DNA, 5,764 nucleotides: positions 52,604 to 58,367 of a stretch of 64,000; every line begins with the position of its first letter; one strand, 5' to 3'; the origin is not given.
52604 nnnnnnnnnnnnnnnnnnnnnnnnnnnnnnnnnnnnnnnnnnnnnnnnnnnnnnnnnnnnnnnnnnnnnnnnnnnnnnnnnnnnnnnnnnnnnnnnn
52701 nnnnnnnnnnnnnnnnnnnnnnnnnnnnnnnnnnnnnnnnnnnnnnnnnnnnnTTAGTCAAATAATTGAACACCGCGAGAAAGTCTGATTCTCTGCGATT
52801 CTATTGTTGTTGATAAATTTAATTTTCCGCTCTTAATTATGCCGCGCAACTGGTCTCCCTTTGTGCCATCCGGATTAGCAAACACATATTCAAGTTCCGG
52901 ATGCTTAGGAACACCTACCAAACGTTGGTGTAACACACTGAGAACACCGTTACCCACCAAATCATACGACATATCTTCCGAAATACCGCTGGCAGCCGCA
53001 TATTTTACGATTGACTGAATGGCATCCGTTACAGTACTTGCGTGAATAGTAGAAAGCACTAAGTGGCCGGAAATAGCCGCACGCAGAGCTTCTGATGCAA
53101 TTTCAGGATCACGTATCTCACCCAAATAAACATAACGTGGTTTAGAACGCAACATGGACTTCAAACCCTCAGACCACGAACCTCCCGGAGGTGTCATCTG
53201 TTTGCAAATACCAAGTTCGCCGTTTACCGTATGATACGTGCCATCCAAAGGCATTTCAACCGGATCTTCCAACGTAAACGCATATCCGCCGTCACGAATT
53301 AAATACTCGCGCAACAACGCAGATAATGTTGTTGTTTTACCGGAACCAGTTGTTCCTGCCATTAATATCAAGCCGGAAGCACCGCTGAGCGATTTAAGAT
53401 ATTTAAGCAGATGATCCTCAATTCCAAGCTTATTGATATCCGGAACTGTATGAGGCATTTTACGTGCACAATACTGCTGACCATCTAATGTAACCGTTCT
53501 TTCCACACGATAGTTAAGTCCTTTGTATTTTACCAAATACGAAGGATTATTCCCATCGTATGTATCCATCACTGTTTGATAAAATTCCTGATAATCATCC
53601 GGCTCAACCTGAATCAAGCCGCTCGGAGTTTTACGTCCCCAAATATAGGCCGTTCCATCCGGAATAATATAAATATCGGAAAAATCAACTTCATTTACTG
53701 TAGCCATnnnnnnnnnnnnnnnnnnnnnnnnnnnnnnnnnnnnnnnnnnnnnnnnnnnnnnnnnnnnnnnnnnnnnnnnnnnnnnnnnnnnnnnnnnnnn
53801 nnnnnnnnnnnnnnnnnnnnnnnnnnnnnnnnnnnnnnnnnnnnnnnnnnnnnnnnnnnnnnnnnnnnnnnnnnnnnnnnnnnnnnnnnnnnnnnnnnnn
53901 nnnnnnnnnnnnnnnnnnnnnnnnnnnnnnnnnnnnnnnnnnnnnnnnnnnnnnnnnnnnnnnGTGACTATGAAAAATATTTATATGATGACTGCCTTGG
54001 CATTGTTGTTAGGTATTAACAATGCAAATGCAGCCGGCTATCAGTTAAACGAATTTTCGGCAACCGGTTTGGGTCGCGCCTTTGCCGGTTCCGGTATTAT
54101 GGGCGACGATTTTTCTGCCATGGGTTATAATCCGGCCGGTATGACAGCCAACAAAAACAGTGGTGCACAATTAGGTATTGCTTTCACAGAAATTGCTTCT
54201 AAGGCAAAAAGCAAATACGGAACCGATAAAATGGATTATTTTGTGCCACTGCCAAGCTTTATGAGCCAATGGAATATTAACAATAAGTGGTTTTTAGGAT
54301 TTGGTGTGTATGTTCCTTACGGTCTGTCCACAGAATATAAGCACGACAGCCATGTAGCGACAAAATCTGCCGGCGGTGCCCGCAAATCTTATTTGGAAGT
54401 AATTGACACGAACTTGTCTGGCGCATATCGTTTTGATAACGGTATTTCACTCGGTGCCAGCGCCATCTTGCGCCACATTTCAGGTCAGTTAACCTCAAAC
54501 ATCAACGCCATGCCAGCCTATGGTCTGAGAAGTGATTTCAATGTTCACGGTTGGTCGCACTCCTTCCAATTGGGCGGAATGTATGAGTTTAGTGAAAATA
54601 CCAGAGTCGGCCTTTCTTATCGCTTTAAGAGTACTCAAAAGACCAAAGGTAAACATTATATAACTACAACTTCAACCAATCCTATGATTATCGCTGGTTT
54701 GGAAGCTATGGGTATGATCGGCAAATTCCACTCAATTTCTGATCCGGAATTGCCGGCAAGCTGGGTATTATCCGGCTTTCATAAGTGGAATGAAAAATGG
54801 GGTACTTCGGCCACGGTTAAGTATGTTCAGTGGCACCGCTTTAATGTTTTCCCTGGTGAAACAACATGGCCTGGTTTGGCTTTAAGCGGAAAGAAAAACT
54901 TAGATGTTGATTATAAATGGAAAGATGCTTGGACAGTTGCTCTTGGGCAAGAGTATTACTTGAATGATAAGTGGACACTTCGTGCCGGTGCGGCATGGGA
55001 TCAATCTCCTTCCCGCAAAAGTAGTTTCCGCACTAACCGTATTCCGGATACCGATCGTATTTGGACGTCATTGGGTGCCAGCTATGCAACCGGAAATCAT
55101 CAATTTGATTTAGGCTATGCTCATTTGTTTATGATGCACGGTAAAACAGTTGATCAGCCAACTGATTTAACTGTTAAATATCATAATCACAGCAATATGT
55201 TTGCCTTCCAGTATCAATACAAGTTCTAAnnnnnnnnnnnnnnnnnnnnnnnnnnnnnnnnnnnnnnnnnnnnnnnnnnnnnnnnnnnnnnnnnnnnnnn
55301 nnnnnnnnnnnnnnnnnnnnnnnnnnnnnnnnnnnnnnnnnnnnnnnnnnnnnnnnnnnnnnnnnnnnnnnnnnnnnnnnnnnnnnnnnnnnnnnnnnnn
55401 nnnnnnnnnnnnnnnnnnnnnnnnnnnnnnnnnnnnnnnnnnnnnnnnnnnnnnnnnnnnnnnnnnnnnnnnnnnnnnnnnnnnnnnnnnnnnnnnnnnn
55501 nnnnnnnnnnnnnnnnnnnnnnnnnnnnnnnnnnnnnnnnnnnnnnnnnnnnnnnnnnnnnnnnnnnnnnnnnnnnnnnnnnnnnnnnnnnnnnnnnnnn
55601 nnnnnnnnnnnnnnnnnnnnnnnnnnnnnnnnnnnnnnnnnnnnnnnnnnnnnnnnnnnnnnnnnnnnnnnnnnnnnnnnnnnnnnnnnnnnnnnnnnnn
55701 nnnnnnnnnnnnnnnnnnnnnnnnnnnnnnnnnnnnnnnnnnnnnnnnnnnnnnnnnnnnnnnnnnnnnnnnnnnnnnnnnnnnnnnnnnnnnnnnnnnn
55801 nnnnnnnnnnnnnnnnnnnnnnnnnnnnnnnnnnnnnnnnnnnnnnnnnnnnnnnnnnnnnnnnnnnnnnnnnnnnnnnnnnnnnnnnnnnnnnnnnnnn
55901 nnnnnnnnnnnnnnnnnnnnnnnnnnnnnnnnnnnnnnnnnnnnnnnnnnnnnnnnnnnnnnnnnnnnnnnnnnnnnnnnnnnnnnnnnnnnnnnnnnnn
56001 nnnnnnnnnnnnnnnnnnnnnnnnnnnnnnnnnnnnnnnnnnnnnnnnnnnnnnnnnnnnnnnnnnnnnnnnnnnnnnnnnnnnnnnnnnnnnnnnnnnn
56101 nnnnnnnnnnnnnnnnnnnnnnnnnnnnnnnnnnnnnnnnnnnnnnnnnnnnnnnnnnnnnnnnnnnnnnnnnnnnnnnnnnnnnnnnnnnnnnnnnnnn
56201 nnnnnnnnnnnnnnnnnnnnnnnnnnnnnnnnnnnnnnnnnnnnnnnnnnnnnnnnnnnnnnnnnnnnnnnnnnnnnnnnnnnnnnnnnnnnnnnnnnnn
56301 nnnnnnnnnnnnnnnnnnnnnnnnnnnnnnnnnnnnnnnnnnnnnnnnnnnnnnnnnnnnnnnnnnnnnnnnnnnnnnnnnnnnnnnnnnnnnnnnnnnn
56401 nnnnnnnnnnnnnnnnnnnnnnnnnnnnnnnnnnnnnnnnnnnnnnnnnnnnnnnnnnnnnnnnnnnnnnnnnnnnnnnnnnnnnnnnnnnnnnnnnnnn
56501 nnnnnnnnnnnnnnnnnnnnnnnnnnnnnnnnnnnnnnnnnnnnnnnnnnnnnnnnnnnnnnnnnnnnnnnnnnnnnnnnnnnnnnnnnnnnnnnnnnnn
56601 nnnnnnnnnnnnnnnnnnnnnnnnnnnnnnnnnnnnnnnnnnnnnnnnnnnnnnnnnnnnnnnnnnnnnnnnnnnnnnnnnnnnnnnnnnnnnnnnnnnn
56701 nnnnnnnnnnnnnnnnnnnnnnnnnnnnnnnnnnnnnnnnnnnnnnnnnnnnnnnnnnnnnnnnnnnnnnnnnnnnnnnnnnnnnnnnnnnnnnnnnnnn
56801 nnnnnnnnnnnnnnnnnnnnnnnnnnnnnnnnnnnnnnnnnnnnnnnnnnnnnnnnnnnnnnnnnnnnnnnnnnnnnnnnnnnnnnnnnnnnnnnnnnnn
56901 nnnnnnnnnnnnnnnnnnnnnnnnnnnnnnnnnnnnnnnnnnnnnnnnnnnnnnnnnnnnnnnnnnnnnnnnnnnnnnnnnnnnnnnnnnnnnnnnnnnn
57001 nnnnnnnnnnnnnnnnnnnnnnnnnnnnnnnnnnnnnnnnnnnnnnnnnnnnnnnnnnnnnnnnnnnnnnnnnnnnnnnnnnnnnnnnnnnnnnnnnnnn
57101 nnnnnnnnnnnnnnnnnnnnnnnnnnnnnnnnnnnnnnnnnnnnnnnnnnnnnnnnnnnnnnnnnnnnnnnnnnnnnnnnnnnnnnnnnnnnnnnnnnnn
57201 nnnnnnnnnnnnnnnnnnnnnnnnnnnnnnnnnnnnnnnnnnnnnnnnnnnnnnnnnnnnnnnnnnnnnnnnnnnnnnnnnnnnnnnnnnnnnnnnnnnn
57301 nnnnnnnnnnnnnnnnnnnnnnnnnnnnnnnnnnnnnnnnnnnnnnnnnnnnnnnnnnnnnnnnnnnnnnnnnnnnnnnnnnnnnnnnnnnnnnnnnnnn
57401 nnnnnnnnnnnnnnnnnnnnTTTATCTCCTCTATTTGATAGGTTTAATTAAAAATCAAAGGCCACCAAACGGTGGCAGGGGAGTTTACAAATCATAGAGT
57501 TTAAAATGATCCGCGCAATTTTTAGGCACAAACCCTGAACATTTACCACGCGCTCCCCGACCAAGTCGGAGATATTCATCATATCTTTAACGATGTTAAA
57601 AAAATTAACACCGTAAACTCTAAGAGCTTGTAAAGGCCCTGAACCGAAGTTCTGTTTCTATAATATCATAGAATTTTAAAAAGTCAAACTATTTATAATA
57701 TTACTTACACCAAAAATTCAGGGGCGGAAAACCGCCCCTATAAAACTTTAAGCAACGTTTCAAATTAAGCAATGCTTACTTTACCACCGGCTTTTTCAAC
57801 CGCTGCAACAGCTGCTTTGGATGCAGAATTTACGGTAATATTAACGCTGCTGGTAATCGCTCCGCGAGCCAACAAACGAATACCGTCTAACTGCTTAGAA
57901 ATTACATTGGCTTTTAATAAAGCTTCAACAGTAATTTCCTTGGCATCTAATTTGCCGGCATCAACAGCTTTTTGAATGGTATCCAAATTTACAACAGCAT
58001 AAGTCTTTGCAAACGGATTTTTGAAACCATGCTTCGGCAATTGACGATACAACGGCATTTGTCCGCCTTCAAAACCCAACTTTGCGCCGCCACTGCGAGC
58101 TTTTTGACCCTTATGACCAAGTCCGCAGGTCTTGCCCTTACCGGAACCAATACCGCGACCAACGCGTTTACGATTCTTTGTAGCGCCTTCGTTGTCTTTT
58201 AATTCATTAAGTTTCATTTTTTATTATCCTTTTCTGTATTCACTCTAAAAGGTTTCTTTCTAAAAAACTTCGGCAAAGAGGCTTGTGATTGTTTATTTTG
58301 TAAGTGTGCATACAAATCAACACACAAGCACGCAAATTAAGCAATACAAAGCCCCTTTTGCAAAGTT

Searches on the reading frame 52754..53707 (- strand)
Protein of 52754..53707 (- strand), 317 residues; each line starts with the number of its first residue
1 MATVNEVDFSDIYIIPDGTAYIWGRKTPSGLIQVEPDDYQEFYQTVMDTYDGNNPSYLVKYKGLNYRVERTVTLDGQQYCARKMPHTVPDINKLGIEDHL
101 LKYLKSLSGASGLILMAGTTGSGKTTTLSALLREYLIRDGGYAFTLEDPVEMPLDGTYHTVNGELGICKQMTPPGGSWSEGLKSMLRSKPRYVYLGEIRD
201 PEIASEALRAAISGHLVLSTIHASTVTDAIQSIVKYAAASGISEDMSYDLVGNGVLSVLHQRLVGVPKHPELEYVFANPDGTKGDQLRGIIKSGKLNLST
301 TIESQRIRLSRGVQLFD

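Call 91: search_protein_families(library=pfam, proteins=[window:52754-53707:-], max_evalue=0.00001)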
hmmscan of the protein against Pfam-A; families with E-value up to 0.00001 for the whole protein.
window:52754-53707:- (317 aa): 1 family
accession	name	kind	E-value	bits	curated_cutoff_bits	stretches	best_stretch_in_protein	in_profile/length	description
PF00437.27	T2SSE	-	6.7e-33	114.3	24.9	1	62-265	90-279/370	Type II/IV secretion system protein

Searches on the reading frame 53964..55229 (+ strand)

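Call 91: search_protein_families(library=pfam, proteins=[window:53964-55229:+], max_evalue=0.00001)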
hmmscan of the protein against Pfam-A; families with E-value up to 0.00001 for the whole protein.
window:53964-55229:+ (421 aa): 1 family
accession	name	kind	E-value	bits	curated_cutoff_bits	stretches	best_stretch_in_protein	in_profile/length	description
PF03349.22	Toluene_X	-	4e-79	266.5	29.7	1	19-421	6-421/421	Outer membrane protein transport protein (OMPP1/FadL/TodX)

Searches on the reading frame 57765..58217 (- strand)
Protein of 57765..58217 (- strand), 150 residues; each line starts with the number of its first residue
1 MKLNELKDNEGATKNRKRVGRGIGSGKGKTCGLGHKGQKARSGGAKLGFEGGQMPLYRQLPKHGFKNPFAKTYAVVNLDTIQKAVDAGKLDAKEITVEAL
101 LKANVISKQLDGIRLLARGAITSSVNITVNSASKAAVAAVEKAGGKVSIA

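Call 60: search_protein_families(library=ncbifam, proteins=[window:57765-58217:-], max_evalue=1)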
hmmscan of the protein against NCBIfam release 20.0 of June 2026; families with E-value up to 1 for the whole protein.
window:57765-58217:- (150 aa): 2 families
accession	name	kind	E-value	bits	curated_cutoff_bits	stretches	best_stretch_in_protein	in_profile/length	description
TIGR01071.1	rplO_bact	equivalog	1.6e-49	167.4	77.95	1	2-147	1-143/144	50S ribosomal protein L15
NF003079.0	PRK04005.1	equivalog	0.032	13.8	85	1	115-147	69-101/121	50S ribosomal protein L18e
